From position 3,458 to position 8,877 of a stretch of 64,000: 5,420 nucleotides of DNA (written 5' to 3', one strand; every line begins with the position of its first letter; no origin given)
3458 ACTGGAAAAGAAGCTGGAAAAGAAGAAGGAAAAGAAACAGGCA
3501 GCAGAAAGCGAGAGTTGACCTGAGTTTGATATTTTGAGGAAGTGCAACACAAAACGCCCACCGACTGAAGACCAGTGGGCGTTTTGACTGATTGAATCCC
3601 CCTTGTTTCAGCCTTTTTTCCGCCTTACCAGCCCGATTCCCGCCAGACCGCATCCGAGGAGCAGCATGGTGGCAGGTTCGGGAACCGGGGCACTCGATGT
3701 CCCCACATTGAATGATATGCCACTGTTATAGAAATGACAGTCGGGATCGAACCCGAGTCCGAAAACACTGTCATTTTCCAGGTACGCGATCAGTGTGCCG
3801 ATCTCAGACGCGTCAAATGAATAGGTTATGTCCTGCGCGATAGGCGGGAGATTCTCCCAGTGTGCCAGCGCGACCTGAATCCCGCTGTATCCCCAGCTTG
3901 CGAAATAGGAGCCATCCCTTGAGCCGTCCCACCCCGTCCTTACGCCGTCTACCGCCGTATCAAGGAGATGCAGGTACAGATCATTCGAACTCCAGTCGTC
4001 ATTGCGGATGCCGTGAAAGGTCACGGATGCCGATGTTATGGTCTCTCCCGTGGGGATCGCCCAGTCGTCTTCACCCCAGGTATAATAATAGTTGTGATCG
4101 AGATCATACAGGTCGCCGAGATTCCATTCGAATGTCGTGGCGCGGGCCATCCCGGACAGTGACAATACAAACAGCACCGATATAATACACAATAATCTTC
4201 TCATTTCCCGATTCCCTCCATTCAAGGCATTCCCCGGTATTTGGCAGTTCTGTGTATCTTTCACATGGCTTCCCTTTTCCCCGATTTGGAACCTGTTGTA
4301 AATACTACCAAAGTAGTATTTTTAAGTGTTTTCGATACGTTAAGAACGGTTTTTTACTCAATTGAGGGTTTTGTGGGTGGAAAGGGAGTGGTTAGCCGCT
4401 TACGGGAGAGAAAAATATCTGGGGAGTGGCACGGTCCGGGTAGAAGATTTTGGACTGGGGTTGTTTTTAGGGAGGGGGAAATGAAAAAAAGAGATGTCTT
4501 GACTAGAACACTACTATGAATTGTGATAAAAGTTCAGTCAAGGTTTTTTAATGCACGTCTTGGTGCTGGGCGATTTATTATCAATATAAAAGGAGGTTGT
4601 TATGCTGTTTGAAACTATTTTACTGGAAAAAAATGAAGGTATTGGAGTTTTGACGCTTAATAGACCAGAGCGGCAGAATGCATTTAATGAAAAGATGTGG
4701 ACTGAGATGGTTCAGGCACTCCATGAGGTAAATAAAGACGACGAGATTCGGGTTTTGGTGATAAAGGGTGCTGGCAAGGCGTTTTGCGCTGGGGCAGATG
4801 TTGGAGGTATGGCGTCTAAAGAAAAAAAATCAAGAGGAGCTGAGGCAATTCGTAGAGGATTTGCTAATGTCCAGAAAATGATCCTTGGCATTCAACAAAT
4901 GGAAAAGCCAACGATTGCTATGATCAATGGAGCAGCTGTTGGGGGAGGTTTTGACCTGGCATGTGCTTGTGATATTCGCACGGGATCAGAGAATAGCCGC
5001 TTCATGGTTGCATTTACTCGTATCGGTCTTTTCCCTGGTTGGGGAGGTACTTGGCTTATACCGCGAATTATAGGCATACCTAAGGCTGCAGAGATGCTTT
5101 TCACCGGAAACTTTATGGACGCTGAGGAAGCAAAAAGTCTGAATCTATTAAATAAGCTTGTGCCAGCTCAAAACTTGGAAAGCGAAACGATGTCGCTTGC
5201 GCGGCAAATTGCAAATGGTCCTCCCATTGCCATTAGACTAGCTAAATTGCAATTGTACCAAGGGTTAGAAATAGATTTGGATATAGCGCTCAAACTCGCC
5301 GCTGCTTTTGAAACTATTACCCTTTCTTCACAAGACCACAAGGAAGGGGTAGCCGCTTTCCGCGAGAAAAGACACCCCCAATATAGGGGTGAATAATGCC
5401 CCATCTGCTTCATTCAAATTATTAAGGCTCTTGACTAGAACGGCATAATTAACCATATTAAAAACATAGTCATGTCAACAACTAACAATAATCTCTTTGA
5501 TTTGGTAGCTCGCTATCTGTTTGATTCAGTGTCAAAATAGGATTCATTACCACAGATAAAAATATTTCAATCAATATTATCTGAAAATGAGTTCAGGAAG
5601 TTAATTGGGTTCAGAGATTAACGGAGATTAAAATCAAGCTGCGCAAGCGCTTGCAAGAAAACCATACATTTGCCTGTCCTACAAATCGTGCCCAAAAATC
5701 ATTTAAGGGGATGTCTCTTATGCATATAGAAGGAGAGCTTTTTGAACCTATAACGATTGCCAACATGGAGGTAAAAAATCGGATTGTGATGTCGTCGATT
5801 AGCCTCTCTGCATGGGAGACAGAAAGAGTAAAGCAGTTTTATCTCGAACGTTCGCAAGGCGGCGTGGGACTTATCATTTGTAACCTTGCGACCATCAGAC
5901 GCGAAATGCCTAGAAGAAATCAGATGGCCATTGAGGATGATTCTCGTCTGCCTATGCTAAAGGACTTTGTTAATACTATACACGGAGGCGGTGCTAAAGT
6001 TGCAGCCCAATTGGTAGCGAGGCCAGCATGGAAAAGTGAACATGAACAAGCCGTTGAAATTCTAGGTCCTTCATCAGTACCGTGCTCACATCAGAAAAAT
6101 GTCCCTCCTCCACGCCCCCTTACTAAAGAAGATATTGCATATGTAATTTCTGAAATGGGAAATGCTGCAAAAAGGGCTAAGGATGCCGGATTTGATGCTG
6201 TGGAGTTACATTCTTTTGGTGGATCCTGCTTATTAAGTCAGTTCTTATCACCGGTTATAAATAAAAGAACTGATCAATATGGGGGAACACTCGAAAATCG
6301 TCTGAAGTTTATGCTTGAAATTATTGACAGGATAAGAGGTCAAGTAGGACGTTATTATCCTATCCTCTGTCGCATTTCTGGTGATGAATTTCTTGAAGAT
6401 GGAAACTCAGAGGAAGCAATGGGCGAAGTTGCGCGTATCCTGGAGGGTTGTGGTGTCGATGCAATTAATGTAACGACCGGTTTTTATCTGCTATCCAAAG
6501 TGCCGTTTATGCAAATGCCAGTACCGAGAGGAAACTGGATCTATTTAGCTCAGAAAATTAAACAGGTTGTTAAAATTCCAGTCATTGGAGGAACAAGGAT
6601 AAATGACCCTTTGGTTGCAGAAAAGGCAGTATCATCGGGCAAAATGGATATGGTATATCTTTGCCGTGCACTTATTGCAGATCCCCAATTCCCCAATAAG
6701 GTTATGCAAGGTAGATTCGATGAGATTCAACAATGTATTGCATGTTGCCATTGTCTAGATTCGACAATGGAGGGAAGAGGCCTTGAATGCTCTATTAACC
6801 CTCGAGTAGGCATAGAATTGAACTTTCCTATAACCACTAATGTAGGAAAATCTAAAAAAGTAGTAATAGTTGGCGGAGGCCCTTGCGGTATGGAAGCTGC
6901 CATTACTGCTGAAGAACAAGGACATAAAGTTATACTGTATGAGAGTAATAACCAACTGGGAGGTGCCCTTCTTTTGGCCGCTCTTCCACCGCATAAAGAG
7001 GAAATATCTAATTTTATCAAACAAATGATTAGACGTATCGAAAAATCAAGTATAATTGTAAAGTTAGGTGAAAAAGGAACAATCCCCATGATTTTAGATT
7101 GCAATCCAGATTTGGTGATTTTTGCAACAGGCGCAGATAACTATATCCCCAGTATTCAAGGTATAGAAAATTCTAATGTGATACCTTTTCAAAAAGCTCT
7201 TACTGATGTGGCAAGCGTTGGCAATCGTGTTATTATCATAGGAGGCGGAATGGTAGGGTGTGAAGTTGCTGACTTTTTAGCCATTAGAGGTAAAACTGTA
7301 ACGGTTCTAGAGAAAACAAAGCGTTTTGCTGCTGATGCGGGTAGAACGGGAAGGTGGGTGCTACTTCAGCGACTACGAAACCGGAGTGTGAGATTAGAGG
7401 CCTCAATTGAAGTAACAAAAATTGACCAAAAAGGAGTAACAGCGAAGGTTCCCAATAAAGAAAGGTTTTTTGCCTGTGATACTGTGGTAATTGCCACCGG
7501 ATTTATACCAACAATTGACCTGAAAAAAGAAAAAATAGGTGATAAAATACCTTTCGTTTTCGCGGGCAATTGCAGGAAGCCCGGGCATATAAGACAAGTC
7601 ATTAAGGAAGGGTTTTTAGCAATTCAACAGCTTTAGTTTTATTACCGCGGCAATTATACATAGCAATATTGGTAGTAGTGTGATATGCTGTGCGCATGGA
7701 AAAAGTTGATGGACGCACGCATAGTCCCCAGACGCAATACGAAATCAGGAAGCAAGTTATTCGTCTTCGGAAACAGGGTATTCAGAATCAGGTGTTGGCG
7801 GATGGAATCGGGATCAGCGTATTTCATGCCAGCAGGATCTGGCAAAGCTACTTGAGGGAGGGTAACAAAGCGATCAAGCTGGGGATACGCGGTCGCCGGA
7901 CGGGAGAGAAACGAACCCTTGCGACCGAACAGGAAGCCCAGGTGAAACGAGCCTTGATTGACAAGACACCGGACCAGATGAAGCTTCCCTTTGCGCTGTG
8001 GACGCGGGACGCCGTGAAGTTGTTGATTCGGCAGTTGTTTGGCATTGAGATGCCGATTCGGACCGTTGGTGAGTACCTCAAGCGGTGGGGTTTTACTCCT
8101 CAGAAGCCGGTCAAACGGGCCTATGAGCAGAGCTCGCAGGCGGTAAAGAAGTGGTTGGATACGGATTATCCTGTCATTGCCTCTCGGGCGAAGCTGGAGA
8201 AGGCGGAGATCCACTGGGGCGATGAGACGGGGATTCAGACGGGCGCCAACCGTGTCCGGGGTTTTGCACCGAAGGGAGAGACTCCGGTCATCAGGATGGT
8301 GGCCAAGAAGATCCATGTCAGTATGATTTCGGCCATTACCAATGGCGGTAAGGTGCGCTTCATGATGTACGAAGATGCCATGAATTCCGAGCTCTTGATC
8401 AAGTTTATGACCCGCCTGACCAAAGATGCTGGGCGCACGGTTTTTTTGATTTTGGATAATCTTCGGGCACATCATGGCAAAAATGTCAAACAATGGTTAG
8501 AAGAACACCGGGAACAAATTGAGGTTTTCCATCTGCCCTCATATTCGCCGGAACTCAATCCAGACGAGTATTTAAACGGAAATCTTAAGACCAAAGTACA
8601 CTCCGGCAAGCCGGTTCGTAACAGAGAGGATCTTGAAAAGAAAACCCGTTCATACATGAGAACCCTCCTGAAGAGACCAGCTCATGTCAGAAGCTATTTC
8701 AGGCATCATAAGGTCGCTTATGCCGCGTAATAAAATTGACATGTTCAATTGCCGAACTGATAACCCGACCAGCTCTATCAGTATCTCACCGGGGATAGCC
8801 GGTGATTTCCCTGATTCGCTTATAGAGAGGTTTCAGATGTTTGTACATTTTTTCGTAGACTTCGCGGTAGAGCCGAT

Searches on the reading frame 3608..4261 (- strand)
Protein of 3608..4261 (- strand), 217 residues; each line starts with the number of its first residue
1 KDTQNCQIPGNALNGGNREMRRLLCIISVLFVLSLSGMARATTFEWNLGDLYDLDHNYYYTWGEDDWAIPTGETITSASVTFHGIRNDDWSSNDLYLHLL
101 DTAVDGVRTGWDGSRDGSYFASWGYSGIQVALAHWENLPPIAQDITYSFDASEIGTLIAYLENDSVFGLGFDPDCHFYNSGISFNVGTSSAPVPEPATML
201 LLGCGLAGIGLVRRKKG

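Call 56: search_protein_families(library=pfam, proteins=[window:3608-4261:-], max_evalue=0.001)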
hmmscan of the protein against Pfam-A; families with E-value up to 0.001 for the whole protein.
window:3608-4261:- (217 aa): 1 family
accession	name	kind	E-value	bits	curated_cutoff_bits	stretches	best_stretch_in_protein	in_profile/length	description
PF07589.16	PEP-CTERM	-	9.8e-07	29.1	20.7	1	192-214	1-24/24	PEP-CTERM motif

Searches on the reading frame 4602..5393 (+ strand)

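Call 56: search_protein_families(library=pfam, proteins=[window:4602-5393:+], max_evalue=0.001)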
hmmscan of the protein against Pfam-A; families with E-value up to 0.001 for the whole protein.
window:4602-5393:+ (264 aa): 2 families
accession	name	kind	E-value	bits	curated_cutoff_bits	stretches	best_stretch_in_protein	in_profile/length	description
PF00378.25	ECH_1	-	3.9e-67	226.7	27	1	9-263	1-250/251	Enoyl-CoA hydratase/isomerase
PF16113.10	ECH_2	-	2.9e-39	136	27.2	1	14-200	1-185/335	Enoyl-CoA hydratase/isomerase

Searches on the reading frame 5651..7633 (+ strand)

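Call 56: search_protein_families(library=pfam, proteins=[window:5651-7633:+], max_evalue=0.001)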
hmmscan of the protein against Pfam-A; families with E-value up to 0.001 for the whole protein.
window:5651-7633:+ (661 aa): 16 families
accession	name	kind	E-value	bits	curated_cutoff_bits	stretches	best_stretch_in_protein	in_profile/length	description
PF00724.26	Oxidored_FMN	-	4.5e-62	210.7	27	1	29-357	1-341/342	NADH:flavin oxidoreductase / NADH oxidase family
PF07992.20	Pyr_redox_2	-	8.9e-31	107.8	26.1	1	402-630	1-248/291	Pyridine nucleotide-disulphide oxidoreductase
PF13738.12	Pyr_redox_3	-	2.1e-16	60.5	30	1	488-626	127-275/305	Pyridine nucleotide-disulphide oxidoreductase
PF00070.33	Pyr_redox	-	4.6e-16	59.5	22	1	526-596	1-71/82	Pyridine nucleotide-disulphide oxidoreductase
PF03486.20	HI0933_like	-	3.1e-14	53.5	50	1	403-443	2-42/244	HI0933-like protein Rossmann domain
PF01266.30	DAO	-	2e-13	51.1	27.9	1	526-570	1-46/353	FAD dependent oxidoreductase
PF13450.12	NAD_binding_8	-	1.4e-12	48.2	21.9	1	406-439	1-34/68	NAD(P)-binding Rossmann-like domain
PF12831.13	FAD_oxidored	-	3.7e-11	43.4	27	1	404-450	2-48/416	FAD dependent oxidoreductase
PF00890.30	FAD_binding_2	-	1.6e-10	41.2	20.4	1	404-442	2-40/414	FAD binding domain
PF01134.28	GIDA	-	1.9e-08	34.2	22.1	1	403-434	1-32/391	Glucose inhibited division protein A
PF01494.25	FAD_binding_3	-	6.3e-08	32.7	22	0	526-560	3-37/349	FAD binding domain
PF01262.27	AlaDh_PNT_C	-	1.6e-06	28.1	23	0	401-434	28-61/214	Alanine dehydrogenase/PNT, C-terminal domain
PF13241.12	NAD_binding_7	-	5.3e-05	24.2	22.1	0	524-567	7-46/104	Putative NAD(P)-binding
PF02737.24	3HCDH_N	-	6.1e-05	23.4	22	0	527-574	2-49/180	3-hydroxyacyl-CoA dehydrogenase, NAD binding domain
PF01946.23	Thi4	-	0.0001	22.1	26.2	0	403-440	19-57/235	Thi4 family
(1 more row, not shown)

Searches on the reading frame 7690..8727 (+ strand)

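Call 56: search_protein_families(library=pfam, proteins=[window:7690-8727:+], max_evalue=0.001)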
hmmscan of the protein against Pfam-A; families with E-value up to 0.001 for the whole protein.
window:7690-8727:+ (346 aa): 2 families
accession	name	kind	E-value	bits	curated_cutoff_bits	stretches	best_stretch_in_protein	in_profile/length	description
PF13358.12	DDE_3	-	6.5e-38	130.3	28.6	1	174-315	2-145/146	DDE superfamily endonuclease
PF13592.12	HTH_33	-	4.4e-21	74.7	25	1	101-157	2-58/60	Winged helix-turn helix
